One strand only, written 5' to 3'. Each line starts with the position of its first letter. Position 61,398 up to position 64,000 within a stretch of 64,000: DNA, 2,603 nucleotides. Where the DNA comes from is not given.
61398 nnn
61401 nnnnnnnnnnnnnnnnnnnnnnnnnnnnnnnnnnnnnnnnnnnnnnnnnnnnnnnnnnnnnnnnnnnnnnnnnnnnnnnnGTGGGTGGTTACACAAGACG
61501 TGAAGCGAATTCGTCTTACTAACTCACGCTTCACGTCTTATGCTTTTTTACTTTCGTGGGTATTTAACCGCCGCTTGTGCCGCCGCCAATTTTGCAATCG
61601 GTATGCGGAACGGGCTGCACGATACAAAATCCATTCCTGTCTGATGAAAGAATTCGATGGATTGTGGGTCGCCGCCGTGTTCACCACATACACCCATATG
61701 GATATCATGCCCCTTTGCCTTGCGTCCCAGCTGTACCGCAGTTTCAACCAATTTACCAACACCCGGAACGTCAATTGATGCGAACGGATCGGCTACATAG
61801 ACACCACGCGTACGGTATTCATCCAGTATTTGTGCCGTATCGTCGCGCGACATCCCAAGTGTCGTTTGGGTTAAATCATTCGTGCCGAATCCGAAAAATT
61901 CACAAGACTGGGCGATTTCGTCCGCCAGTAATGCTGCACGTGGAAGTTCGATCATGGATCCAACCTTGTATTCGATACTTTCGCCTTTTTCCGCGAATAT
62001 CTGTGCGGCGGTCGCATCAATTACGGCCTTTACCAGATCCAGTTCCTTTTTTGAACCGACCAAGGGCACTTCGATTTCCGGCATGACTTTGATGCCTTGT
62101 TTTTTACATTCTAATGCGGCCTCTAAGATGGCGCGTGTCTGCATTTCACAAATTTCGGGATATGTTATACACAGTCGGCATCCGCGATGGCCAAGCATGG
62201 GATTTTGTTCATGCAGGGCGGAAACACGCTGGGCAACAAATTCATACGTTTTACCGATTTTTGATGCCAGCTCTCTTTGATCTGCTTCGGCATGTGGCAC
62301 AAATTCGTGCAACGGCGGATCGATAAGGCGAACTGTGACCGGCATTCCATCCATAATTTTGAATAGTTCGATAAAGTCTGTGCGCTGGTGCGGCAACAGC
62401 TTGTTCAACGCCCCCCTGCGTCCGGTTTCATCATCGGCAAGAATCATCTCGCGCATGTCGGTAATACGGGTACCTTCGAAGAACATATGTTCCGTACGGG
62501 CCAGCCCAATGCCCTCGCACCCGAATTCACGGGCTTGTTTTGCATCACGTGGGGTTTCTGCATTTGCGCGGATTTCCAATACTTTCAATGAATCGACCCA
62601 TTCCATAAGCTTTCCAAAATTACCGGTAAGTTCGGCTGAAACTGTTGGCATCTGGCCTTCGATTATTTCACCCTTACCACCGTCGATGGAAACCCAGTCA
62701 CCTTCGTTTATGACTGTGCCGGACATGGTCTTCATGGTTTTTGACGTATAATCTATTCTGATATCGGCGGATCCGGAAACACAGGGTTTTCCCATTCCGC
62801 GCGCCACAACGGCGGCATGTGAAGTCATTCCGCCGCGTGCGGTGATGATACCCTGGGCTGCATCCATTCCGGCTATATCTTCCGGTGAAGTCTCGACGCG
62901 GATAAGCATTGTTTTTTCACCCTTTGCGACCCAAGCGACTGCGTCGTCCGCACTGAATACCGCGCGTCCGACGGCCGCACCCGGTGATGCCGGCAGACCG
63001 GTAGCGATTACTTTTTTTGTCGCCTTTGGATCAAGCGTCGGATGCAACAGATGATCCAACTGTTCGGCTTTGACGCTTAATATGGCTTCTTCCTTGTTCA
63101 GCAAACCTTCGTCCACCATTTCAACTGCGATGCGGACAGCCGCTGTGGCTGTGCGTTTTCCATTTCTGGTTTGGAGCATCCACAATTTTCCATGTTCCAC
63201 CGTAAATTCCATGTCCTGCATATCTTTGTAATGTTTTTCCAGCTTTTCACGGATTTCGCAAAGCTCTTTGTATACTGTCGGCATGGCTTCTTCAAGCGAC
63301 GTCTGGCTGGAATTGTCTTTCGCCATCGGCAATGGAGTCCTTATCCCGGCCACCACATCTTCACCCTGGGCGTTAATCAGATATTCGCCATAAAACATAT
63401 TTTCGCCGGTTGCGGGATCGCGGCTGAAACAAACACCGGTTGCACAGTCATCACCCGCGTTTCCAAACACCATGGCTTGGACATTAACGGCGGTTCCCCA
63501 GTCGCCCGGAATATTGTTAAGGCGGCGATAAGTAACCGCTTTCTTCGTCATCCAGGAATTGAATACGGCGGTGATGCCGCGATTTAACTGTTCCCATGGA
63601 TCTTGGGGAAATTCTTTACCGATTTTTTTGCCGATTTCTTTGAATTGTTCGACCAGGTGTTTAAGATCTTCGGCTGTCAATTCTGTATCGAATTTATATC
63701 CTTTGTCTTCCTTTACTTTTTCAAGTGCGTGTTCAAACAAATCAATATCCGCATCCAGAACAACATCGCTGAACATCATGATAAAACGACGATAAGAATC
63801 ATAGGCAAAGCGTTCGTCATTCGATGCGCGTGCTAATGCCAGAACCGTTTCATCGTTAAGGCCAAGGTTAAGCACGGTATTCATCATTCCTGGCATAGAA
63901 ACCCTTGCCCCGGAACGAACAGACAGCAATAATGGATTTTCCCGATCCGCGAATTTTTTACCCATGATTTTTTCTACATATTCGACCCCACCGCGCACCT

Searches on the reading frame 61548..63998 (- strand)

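Call 68: search_protein_families(library=pfam, proteins=[window:61548-63998:-], max_evalue=0.00001)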
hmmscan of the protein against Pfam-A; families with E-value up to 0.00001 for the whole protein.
window:61548-63998:- (816 aa): 3 families
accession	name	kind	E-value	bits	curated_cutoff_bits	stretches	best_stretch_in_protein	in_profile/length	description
PF02896.24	PEP-utilizers_C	-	3.9e-76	256.5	22.8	1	458-810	4-292/293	PEP-utilising enzyme, PEP-binding domain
PF01326.24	PPDK_N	-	3.3e-44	151.9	27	2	9-237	89-232/328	Pyruvate phosphate dikinase, AMP/ATP-binding domain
PF00391.29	PEP-utilizers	-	2.2e-23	82.1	23.1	1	361-443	3-72/72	PEP-utilising enzyme, mobile domain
